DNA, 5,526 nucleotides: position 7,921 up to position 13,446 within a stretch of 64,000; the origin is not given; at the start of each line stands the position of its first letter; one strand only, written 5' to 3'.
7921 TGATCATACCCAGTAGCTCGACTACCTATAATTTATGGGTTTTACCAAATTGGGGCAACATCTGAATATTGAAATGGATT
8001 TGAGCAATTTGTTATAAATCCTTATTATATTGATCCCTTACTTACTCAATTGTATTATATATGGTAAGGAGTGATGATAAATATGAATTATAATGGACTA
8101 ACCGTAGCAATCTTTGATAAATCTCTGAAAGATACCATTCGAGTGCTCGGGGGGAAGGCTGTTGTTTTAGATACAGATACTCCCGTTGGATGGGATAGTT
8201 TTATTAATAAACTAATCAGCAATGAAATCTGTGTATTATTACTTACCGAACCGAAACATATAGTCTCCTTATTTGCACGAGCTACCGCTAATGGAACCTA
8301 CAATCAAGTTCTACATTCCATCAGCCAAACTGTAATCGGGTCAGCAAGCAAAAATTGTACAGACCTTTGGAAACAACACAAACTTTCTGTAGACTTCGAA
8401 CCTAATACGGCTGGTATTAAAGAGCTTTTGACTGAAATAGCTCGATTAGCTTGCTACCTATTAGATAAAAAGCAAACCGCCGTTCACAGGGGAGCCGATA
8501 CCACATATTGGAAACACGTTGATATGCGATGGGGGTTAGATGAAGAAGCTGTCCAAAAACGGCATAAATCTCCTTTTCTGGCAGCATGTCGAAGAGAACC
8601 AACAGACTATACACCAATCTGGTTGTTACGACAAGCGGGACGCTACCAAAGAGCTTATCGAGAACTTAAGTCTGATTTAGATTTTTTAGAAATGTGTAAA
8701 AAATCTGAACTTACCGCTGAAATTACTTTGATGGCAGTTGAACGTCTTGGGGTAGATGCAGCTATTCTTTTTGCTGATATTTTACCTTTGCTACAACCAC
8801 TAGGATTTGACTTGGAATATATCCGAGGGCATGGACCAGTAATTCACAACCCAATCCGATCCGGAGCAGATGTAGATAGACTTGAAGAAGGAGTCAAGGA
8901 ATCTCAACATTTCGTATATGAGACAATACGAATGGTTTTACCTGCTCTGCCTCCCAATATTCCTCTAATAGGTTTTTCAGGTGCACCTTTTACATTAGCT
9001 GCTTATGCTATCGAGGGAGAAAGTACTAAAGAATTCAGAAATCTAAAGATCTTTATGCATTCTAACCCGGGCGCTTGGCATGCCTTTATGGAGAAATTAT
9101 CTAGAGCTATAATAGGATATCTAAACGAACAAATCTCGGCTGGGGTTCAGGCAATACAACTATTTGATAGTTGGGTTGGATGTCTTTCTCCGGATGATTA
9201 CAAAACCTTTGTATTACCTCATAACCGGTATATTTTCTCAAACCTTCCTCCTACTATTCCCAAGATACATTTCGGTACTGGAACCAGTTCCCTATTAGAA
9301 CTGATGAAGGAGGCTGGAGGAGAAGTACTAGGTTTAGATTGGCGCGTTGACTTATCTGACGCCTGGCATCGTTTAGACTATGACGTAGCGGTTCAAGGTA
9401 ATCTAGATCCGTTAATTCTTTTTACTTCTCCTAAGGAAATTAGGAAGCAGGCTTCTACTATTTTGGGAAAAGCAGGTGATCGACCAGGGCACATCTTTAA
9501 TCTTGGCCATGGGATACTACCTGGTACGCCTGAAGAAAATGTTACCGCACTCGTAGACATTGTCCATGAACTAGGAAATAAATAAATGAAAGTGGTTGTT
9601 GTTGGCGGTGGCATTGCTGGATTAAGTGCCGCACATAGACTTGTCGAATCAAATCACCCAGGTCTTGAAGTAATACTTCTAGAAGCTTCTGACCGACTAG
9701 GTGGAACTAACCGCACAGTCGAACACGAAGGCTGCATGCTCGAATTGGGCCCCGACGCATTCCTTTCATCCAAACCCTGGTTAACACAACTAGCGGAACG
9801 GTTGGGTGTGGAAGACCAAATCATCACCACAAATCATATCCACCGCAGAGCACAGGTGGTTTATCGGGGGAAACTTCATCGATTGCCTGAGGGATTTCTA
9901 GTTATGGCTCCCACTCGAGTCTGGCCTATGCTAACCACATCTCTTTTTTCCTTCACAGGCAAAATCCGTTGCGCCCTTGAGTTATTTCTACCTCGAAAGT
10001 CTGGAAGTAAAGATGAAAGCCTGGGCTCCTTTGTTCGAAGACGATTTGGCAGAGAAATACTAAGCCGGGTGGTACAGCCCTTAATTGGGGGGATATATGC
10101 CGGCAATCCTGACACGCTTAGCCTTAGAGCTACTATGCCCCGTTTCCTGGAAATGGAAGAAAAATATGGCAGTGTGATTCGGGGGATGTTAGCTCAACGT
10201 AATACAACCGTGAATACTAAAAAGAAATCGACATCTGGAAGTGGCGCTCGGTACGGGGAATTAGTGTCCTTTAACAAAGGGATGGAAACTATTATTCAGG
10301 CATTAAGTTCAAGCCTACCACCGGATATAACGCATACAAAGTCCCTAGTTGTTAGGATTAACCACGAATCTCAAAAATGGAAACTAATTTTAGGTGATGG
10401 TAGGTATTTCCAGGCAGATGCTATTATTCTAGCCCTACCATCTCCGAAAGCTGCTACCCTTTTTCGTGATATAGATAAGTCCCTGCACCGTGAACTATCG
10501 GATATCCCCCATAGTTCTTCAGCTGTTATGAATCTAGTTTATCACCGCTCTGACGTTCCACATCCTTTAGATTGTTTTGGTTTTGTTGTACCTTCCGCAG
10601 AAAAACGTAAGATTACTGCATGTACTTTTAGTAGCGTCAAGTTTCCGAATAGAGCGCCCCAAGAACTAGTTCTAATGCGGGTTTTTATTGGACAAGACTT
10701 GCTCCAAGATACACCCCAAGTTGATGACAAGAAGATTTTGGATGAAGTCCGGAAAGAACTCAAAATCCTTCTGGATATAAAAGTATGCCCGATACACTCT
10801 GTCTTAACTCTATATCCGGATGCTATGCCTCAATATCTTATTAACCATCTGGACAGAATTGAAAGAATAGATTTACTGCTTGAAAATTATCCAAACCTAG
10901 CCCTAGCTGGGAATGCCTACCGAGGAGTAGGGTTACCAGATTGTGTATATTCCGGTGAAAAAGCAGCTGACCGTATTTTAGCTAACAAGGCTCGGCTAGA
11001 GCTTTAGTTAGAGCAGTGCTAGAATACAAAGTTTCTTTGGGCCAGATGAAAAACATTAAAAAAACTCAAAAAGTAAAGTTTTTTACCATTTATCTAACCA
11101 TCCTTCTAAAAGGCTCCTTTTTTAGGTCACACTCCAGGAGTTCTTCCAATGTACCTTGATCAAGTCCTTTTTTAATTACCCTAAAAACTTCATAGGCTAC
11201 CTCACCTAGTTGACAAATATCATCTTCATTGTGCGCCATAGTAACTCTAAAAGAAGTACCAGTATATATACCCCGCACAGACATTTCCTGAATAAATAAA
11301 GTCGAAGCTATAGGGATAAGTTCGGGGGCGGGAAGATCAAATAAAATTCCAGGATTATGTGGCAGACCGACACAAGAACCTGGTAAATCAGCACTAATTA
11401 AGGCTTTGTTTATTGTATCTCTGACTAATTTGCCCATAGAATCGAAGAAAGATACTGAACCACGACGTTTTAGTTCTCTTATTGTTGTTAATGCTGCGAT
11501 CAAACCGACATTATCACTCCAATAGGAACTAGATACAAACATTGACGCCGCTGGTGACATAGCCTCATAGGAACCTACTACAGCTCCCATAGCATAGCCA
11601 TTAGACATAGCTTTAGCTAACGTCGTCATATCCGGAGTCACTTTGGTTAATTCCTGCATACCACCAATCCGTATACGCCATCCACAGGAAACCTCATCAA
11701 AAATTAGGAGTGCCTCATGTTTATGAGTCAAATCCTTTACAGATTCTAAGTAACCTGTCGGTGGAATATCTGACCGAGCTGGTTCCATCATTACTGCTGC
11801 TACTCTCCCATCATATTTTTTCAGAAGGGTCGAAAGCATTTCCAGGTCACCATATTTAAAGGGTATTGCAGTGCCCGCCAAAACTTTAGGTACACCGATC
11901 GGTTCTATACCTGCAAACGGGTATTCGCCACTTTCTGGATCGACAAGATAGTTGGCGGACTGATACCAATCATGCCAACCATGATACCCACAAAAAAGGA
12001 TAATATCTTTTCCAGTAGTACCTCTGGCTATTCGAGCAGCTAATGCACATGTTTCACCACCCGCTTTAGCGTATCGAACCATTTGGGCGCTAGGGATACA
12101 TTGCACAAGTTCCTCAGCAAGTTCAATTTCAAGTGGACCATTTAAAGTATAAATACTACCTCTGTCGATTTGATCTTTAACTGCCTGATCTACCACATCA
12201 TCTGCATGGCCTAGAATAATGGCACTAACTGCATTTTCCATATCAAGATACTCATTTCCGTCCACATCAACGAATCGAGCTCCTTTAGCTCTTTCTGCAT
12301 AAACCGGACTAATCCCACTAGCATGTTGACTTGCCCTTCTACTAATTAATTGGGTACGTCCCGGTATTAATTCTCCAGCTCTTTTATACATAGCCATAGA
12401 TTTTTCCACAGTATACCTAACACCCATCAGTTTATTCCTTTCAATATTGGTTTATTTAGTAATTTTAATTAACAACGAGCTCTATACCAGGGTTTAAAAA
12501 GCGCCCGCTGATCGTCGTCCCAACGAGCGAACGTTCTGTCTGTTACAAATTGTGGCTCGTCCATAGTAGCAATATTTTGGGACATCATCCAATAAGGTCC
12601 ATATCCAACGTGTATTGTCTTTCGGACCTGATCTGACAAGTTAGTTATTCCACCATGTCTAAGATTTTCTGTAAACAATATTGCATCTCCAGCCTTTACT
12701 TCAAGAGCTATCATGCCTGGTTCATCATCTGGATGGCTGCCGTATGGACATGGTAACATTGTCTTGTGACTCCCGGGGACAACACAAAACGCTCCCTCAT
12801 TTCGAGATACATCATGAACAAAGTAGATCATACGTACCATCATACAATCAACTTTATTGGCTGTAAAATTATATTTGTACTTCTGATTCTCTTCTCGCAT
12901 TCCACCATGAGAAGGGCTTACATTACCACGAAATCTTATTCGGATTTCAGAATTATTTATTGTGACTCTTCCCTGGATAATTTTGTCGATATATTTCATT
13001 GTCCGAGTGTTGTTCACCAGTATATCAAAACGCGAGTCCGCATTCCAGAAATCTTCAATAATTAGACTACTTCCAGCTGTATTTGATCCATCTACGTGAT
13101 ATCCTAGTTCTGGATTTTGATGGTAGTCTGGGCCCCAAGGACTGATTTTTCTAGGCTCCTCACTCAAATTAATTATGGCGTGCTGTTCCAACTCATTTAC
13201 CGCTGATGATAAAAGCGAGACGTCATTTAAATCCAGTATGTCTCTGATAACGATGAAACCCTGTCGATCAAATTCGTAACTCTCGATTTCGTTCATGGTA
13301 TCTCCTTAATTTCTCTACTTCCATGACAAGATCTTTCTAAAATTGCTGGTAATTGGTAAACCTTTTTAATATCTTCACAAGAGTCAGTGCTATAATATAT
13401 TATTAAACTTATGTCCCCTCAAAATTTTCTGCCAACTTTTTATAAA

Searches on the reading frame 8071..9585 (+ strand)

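Call 39: search_protein_families(library=pfam, proteins=[window:8071-9585:+], max_evalue=0.001)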
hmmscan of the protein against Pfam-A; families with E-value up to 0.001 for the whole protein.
window:8071-9585:+ (504 aa): 1 family
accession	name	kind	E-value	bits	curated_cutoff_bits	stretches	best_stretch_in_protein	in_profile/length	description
PF01208.23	URO-D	-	2e-120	402.4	23.9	1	166-500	3-345/346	Uroporphyrinogen decarboxylase (URO-D)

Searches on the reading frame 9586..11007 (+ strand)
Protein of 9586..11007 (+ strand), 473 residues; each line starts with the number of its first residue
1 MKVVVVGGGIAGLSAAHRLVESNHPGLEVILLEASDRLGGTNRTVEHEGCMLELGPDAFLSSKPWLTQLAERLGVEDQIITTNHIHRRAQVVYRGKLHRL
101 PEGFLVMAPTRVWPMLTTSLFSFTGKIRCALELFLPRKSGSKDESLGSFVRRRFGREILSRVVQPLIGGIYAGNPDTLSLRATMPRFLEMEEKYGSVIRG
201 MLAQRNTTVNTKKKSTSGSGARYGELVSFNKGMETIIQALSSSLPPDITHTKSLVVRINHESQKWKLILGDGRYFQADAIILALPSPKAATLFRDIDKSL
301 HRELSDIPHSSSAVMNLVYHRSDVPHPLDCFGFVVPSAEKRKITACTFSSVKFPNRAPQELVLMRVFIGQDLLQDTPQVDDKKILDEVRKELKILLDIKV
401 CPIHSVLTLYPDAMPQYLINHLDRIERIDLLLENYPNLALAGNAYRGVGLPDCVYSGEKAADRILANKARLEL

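Call 39: search_protein_families(library=pfam, proteins=[window:9586-11007:+], max_evalue=0.001)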
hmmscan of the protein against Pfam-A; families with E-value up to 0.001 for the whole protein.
window:9586-11007:+ (473 aa): 9 families
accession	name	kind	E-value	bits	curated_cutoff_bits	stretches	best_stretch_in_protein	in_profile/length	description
PF01593.30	Amino_oxidase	-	8.6e-59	200.4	19.8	1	10-465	1-443/443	Flavin containing amine oxidoreductase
PF13450.12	NAD_binding_8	-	2.1e-14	54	21.9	1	5-73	1-68/68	NAD(P)-binding Rossmann-like domain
PF01266.30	DAO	-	2.4e-08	34.4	27.9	1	2-41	1-38/353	FAD dependent oxidoreductase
PF07992.20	Pyr_redox_2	-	2.7e-08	34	26.1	1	1-55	1-45/291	Pyridine nucleotide-disulphide oxidoreductase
PF13454.12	NAD_binding_9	-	2.8e-08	34.3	21.8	0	4-47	1-46/155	FAD-NAD(P)-binding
PF05834.18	Lycopene_cycl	-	2.8e-07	30.4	23.4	1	3-45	2-44/380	Lycopene cyclase protein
PF00890.30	FAD_binding_2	-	5.2e-05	23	20.4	1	3-41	2-37/414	FAD binding domain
PF01946.23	Thi4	-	0.00012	21.9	26.2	1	2-41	19-56/235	Thi4 family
PF12831.13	FAD_oxidored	-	0.00014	21.7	27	1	3-41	2-37/416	FAD dependent oxidoreductase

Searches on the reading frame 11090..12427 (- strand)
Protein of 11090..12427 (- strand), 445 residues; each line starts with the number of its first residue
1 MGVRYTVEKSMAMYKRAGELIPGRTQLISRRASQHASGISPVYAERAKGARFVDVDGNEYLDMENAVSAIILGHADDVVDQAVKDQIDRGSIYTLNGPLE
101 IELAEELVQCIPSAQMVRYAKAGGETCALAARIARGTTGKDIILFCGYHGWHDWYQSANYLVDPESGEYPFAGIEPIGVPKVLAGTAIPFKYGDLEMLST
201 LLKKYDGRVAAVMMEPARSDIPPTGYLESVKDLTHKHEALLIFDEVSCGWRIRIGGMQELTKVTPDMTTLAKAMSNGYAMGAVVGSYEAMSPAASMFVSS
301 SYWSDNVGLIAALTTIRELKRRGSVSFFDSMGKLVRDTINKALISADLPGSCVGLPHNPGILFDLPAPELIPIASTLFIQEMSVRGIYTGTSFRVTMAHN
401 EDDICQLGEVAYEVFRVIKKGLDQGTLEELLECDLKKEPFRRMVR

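Call 39: search_protein_families(library=pfam, proteins=[window:11090-12427:-], max_evalue=0.001)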
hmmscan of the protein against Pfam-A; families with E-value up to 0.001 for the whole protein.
window:11090-12427:- (445 aa): 1 family
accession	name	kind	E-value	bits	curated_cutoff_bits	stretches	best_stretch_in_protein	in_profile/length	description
PF00202.27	Aminotran_3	-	2.8e-36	125.5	30.5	1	40-340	9-327/403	Aminotransferase class-III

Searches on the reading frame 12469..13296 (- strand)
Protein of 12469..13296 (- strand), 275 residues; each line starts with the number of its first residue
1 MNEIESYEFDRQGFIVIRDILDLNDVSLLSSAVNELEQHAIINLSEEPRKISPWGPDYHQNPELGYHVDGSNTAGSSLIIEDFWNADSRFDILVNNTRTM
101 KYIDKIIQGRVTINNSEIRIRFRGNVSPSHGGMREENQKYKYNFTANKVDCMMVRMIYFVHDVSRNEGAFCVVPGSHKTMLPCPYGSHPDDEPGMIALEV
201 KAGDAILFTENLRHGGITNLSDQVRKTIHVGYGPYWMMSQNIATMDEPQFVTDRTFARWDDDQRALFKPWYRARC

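Call 39: search_protein_families(library=pfam, proteins=[window:12469-13296:-], max_evalue=0.001)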
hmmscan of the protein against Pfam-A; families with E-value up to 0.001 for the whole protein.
window:12469-13296:- (275 aa): 1 family
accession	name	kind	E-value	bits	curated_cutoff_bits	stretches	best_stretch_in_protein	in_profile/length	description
PF05721.19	PhyH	-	7.9e-14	52.9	22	1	154-226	127-212/213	Phytanoyl-CoA dioxygenase (PhyH)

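Call 68: search_protein_families(library=ncbifam, proteins=[window:12469-13296:-], max_evalue=0.001)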
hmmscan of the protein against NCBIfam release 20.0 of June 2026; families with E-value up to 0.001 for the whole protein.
window:12469-13296:- (275 aa): 1 family
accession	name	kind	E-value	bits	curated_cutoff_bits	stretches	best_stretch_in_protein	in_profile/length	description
TIGR02408.1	ectoine_ThpD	equivalog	8.6e-06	25.3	336.5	0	164-191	156-182/277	ectoine hydroxylase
